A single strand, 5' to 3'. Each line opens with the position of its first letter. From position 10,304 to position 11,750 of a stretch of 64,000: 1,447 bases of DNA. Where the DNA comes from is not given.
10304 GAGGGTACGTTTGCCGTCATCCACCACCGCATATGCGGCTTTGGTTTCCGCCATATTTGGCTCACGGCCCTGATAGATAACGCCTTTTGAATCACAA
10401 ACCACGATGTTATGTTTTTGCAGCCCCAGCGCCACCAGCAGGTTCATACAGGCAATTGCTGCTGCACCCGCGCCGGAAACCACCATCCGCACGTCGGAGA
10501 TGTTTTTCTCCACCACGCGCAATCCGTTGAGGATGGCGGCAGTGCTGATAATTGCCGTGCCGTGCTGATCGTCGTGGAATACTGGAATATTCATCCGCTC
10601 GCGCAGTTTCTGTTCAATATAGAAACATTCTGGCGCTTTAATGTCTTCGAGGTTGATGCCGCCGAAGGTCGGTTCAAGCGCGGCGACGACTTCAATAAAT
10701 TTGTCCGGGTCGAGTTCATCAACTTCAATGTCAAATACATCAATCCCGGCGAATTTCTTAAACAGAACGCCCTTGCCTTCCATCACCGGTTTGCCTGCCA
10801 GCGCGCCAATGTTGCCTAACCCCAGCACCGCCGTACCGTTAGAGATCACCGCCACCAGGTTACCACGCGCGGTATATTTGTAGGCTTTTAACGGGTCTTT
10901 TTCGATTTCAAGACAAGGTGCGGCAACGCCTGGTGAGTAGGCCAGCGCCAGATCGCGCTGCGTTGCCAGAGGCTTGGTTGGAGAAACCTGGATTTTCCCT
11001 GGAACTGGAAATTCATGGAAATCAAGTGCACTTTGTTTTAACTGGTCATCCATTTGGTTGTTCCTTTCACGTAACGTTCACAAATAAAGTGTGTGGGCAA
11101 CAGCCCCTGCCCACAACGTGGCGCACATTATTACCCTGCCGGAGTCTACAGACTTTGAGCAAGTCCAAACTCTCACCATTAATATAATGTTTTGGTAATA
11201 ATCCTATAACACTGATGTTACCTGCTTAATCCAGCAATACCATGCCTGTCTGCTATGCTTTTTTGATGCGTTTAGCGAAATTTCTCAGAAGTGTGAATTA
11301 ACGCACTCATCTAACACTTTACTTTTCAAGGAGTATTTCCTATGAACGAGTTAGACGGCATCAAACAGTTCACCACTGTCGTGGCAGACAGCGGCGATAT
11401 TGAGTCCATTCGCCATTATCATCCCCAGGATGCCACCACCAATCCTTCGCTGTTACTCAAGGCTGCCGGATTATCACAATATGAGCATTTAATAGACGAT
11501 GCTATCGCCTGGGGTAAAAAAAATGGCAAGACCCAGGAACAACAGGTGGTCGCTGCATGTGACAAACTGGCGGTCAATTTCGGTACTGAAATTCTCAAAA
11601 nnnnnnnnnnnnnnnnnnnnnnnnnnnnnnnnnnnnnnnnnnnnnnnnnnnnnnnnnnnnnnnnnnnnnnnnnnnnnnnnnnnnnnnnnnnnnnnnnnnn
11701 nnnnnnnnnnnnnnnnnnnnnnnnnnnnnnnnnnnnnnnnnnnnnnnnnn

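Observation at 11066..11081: Perfect TTCAC-N6-TTCAC direct repeat (cre tag) abutting the maeB start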

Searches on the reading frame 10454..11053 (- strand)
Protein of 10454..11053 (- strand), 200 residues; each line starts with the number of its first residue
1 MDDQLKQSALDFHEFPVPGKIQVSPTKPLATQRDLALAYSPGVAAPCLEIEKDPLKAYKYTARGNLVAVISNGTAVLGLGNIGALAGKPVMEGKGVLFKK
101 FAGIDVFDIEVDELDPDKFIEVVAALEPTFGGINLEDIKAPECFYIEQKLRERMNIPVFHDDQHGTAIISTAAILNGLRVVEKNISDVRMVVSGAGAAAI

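Call 19: find_related_loci(query=window:10454-11053:-, collection=genome_contigs, flank=2500)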
Query seq(200 aa) (200 aa) in genome_contigs; peptide patterns used: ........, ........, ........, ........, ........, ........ (x = any residue, [..] = any of these).
600 stretches matched a pattern (row limit reached: there are more); 598 encode a relative of the query (tblastn E <= 1e-3); the best 80 are kept; 80 distinct loci.
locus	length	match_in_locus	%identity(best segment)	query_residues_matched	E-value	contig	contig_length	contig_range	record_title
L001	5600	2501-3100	99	1-200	3e-131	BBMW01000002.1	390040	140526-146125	Citrobacter werkmanii NBRC 105721 DNA, contig: CIWKM02, whole genome shotgun sequence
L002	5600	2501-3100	99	1-200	3e-131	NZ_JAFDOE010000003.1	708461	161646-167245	Citrobacter sp. FP75 contig3, whole genome shotgun sequence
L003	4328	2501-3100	99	1-200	2e-131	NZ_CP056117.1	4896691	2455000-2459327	Enterobacter cloacae strain DSM 26481 chromosome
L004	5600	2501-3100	97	1-200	2e-129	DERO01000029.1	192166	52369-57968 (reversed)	MAG TPA_asm: Leclercia adecarboxylata isolate UBA3338 UBA3338_contig_12, whole genome shotgun sequence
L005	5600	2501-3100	96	1-200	2e-127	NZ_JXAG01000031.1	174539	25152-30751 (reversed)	Enterobacter sp. Bisph1 contig031, whole genome shotgun sequence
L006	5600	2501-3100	95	1-200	1e-127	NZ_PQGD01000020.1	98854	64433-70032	Superficieibacter electus strain BP-1 NODE_20_length_98854_cov_33.9526, whole genome shotgun sequence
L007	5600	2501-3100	95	1-200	5e-127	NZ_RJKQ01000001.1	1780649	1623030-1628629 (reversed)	Enterobacter sp. BIGb0383 Ga0304806_101, whole genome shotgun sequence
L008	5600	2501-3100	93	1-200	1e-126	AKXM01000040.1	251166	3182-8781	Enterobacter sp. Ag1 Contig41, whole genome shotgun sequence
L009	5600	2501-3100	92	1-200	2e-123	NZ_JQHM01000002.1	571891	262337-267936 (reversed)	Pectobacterium betavasculorum strain NCPPB 2795 ID_3, whole genome shotgun sequence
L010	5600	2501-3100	92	1-200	2e-123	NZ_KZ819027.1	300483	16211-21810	Brenneria roseae subsp. roseae strain LMG 27714 scaffold6, whole genome shotgun sequence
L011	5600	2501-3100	92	1-200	4e-123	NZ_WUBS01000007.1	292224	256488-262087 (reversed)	Acerihabitans arboris strain SAP-6 contig7, whole genome shotgun sequence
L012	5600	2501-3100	90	1-200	8e-123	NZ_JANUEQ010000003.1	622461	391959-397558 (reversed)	Klebsiella sp. BIGb0407 Ga0480618_03, whole genome shotgun sequence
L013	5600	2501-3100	91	1-200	1e-121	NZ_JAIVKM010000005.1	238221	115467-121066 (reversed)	Mangrovibacter yixingensis strain SaN21-3 SaN21-3_ctg005, whole genome shotgun sequence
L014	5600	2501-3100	87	1-200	8e-118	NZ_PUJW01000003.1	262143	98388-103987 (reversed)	Photorhabdus cinerea strain DSM 19724 scaffold_0003, whole genome shotgun sequence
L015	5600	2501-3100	86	1-200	1e-117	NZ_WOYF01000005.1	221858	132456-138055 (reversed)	Budvicia diplopodorum strain D9 Scaffold5_1, whole genome shotgun sequence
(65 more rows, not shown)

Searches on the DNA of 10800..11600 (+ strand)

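Call 4: search_dna_similar(query=window:10900-11500:+, collection=ecoli_genomes, mode=near, max_rows=10)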
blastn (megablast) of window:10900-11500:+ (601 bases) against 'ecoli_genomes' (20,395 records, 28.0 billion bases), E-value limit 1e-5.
Records with a match: 5425; places in all: 5426; records where one place covers at least 80% of the query: 5425.
Genomes with a match: 5424 of 5426; with a place that covers at least 80% of the query: 5424. Places per genome that has any: lowest 1, median 1, highest 2. On chromosomes: 5425 places; on plasmids: 1.
Best place of each record, by identity: >=99% 5424; 95-99% 1.
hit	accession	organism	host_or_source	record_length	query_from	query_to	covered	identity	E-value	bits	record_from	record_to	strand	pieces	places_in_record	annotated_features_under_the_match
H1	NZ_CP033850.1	Escherichia coli strain FDAARGOS_497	Homo sapiens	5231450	1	601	100%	100.0%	0e+0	1110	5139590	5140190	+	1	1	tal: transaldolase | maeB: NADP-dependent oxaloacetate-decarboxylating malate dehydrogenase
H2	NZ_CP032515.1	Escherichia coli strain 118UI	Homo sapiens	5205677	1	601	100%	100.0%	0e+0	1110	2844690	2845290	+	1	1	tal: transaldolase | maeB: NADP-dependent oxaloacetate-decarboxylating malate dehydrogenase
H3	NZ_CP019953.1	Escherichia coli M8 strain M8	Mus musculus C57Bl/6J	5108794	1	601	100%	100.0%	0e+0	1110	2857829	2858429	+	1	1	tal: transaldolase | maeB: NADP-dependent oxaloacetate-decarboxylating malate dehydrogenase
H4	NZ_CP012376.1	Escherichia coli strain GE3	human feces of different individuals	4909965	1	601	100%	100.0%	0e+0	1110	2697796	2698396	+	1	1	tal: transaldolase | maeB: NADP-dependent oxaloacetate-decarboxylating malate dehydrogenase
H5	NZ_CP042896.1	Escherichia coli strain CFSAN061771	missing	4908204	1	601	100%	100.0%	0e+0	1110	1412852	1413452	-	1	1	tal: transaldolase | maeB: NADP-dependent oxaloacetate-decarboxylating malate dehydrogenase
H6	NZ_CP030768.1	Escherichia coli strain 2017C-4173W12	missing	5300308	1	601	100%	100.0%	0e+0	1110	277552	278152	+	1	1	tal: transaldolase | maeB: NADP-dependent oxaloacetate-decarboxylating malate dehydrogenase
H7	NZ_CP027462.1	Escherichia coli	missing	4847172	1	601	100%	100.0%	0e+0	1110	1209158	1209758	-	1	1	tal: transaldolase | maeB: NADP-dependent oxaloacetate-decarboxylating malate dehydrogenase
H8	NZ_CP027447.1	Escherichia coli strain 2014C-3075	Homo sapiens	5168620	1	601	100%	100.0%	0e+0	1110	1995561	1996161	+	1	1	tal: transaldolase | maeB: NADP-dependent oxaloacetate-decarboxylating malate dehydrogenase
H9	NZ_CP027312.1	Escherichia coli strain 2013C-3181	Homo sapiens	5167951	1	601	100%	100.0%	0e+0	1110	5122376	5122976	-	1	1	tal: transaldolase | maeB: NADP-dependent oxaloacetate-decarboxylating malate dehydrogenase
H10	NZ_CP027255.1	Escherichia coli strain EC11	cow dung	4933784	1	601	100%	100.0%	0e+0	1110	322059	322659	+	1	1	tal: transaldolase | maeB: NADP-dependent oxaloacetate-decarboxylating malate dehydrogenase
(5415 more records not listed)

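Call 21: search_rna_families(source=window, start=10800, end=11600, threshold=evalue, max_evalue=5)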
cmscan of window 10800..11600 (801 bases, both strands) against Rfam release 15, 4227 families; matches with E-value up to 5: 1.
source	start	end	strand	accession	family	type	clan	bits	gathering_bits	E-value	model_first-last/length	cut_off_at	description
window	10955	10980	+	RF02136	HTT-AS1_3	Gene; lncRNA;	-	17.4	70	0.88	35-60/60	no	HTT antisense RNA 1 conserved region 3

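Call 62: search_dna_similar(query=window:11050-11109:+, collection=ecoli_genomes, mode=near, rows=spread, max_rows=25, max_evalue=0.001)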
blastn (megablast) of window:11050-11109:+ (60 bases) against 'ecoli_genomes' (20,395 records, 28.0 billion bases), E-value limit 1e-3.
Records with a match: 5425; places in all: 5425; records where one place covers at least 80% of the query: 5425.
Genomes with a match: 5424 of 5426; with a place that covers at least 80% of the query: 5424. Places per genome that has any: lowest 1, median 1, highest 2. On chromosomes: 5424 places; on plasmids: 1.
Best place of each record, by identity: >=99% 4807; 95-99% 618.
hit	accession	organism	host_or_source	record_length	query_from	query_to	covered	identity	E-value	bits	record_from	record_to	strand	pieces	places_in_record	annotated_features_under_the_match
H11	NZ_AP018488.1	Escherichia coli O157:H7 strain PV15-279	Homo sapiens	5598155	1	60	100%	100.0%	2e-22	111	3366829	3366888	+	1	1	maeB: NADP-dependent oxaloacetate-decarboxylating malate dehydrogenase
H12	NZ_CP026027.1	Escherichia coli strain LIM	Essential oils isolation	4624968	1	60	100%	100.0%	2e-22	111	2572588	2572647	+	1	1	maeB: NADP-dependent oxaloacetate-decarboxylating malate dehydrogenase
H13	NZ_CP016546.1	Escherichia coli strain O177:H21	Homo sapiens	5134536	1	60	100%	100.0%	2e-22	111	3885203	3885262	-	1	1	maeB: NADP-dependent oxaloacetate-decarboxylating malate dehydrogenase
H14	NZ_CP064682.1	Escherichia coli K-12 strain BZKR2G40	not applicable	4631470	1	60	100%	100.0%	2e-22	111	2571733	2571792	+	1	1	maeB: NADP-dependent oxaloacetate-decarboxylating malate dehydrogenase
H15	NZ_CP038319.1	Escherichia coli O157:H7 strain NE122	bovine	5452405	1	60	100%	100.0%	2e-22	111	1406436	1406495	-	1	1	maeB: NADP-dependent oxaloacetate-decarboxylating malate dehydrogenase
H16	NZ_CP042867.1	Escherichia coli strain ATCC BAA-196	missing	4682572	1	60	100%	100.0%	2e-22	111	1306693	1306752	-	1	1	maeB: NADP-dependent oxaloacetate-decarboxylating malate dehydrogenase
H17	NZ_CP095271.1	Escherichia coli strain EC9682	Homo sapiens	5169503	1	60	100%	100.0%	2e-22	111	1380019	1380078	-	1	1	maeB: NADP-dependent oxaloacetate-decarboxylating malate dehydrogenase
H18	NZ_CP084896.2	Escherichia coli strain g62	laboratory experiment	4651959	1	60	100%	100.0%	2e-22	111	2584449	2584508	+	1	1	maeB: NADP-dependent oxaloacetate-decarboxylating malate dehydrogenase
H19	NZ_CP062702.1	Escherichia coli O157:H7 strain Z1834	Bovine Faeces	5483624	1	60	100%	100.0%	2e-22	111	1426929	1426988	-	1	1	maeB: NADP-dependent oxaloacetate-decarboxylating malate dehydrogenase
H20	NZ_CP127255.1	Escherichia coli strain Q5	Coturnix coturnix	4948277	1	60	100%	100.0%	2e-22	111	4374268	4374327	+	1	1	maeB: NADP-dependent oxaloacetate-decarboxylating malate dehydrogenase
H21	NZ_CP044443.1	Escherichia coli strain HeN100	-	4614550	1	60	100%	100.0%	2e-22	111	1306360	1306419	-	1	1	maeB: NADP-dependent oxaloacetate-decarboxylating malate dehydrogenase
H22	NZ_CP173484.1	Escherichia coli strain 98221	Homo sapiens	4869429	1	60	100%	100.0%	2e-22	111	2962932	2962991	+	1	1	maeB: NADP-dependent oxaloacetate-decarboxylating malate dehydrogenase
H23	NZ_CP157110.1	Escherichia coli strain UTME-9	Sus scrofa domesticus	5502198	1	60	100%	100.0%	2e-22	111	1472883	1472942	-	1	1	maeB: NADP-dependent oxaloacetate-decarboxylating malate dehydrogenase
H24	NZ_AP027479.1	Escherichia coli strain LR-17-1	Homo sapiens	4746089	1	60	100%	100.0%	2e-22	111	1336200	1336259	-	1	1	maeB: NADP-dependent oxaloacetate-decarboxylating malate dehydrogenase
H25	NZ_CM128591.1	Escherichia coli strain 200112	Homo sapiens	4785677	1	60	100%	100.0%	2e-22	111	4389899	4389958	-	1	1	maeB: NADP-dependent oxaloacetate-decarboxylating malate dehydrogenase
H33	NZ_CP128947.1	Escherichia coli strain TUM2826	missing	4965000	1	60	100%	98.3%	8e-21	106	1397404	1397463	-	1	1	maeB: NADP-dependent oxaloacetate-decarboxylating malate dehydrogenase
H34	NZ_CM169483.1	Escherichia coli strain EC17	Homo sapiens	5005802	1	60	100%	98.3%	8e-21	106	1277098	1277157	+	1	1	maeB: NADP-dependent oxaloacetate-decarboxylating malate dehydrogenase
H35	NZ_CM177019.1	Escherichia coli strain RMDEC465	Homo sapiens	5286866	1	56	93%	98.2%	1e-18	99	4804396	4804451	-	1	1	maeB: NADP-dependent oxaloacetate-decarboxylating malate dehydrogenase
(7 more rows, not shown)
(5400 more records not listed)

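Call 63: get_annotated_region(hit=H33, flank=300)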
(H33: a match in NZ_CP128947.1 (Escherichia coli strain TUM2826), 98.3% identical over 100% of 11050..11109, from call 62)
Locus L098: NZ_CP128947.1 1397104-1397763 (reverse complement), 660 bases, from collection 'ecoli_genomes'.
description: Escherichia coli strain TUM2826 chromosome, complete genome
organism: Escherichia coli strain TUM2826 (NCBI taxid 562)
replicon: chromosome; assembly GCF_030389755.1
host: missing; source: missing; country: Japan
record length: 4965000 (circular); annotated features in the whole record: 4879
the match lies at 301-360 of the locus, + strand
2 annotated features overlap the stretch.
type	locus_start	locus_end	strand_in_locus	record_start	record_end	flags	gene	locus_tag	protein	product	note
CDS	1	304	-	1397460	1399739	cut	maeB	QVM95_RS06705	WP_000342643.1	NADP-dependent oxaloacetate-decarboxylating malate dehydrogenase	-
CDS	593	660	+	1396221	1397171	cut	tal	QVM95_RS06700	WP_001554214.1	transaldolase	-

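Call 64: get_annotated_region(hit=H34, flank=300)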
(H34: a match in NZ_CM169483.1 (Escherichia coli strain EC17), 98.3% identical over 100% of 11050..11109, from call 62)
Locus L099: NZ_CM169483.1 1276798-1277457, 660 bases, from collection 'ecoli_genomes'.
description: Escherichia coli strain EC17 isolate PF_EC17 chromosome, whole genome shotgun sequence
organism: Escherichia coli strain EC17 (NCBI taxid 562)
replicon: chromosome; assembly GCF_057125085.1
host: Homo sapiens; source: Human gut; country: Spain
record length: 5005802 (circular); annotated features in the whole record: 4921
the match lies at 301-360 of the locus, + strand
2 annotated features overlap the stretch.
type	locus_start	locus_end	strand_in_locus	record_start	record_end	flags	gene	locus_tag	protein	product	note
CDS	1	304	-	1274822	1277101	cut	maeB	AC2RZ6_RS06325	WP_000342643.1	NADP-dependent oxaloacetate-decarboxylating malate dehydrogenase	-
CDS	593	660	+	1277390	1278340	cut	tal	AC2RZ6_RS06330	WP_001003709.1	transaldolase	-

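Call 65: get_annotated_region(hit=H35, flank=300)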
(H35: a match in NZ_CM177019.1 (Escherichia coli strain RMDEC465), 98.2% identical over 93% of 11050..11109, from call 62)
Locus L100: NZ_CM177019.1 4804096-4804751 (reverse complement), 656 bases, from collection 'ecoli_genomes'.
description: Escherichia coli strain RMDEC465 chromosome, whole genome shotgun sequence
organism: Escherichia coli strain RMDEC465 (NCBI taxid 562)
replicon: chromosome; assembly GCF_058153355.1
host: Homo sapiens; source: stool; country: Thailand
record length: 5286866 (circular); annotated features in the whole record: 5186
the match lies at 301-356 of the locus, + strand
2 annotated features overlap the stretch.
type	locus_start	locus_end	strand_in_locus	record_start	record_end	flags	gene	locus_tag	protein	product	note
CDS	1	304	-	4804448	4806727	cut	maeB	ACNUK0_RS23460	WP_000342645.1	NADP-dependent oxaloacetate-decarboxylating malate dehydrogenase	-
CDS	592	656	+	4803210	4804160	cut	tal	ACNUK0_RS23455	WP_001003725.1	transaldolase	-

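Call 67: search_dna_similar(query=window:11054-11088:+, collection=ecoli_genomes, mode=near, rows=spread, max_rows=8, max_evalue=1)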
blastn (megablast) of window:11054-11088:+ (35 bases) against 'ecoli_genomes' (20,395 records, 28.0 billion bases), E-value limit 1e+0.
Records with a match: 5418; places in all: 5418; records where one place covers at least 80% of the query: 5418.
Genomes with a match: 5417 of 5426; with a place that covers at least 80% of the query: 5417. Places per genome that has any: lowest 1, median 1, highest 2. On chromosomes: 5417 places; on plasmids: 1.
Best place of each record, by identity: >=99% 5415; 95-99% 3.
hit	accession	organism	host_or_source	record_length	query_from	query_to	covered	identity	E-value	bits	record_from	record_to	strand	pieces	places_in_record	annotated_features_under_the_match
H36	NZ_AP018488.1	Escherichia coli O157:H7 strain PV15-279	Homo sapiens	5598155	1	35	100%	100.0%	4e-9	66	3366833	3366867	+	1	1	none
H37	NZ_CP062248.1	Escherichia coli strain AML002_ev02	not applicable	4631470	1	35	100%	100.0%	4e-9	66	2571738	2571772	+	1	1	none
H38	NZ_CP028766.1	Escherichia coli strain A8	mice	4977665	1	35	100%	100.0%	4e-9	66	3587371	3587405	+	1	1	none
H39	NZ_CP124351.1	Escherichia coli strain AVS0362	environmental-WWTP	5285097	1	35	100%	100.0%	4e-9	66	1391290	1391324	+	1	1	none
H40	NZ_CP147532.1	Escherichia coli strain GN03139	Homo sapiens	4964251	1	35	100%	100.0%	4e-9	66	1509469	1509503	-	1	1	none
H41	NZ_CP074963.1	Escherichia coli strain 00_3305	Homo sapiens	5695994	1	35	100%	100.0%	4e-9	66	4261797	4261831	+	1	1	none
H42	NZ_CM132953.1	Escherichia coli strain 10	Homo sapiens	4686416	1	35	100%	100.0%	4e-9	66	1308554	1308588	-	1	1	none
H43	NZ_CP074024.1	Escherichia coli strain PK5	Pig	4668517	1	33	94%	100.0%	5e-8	62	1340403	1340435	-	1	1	none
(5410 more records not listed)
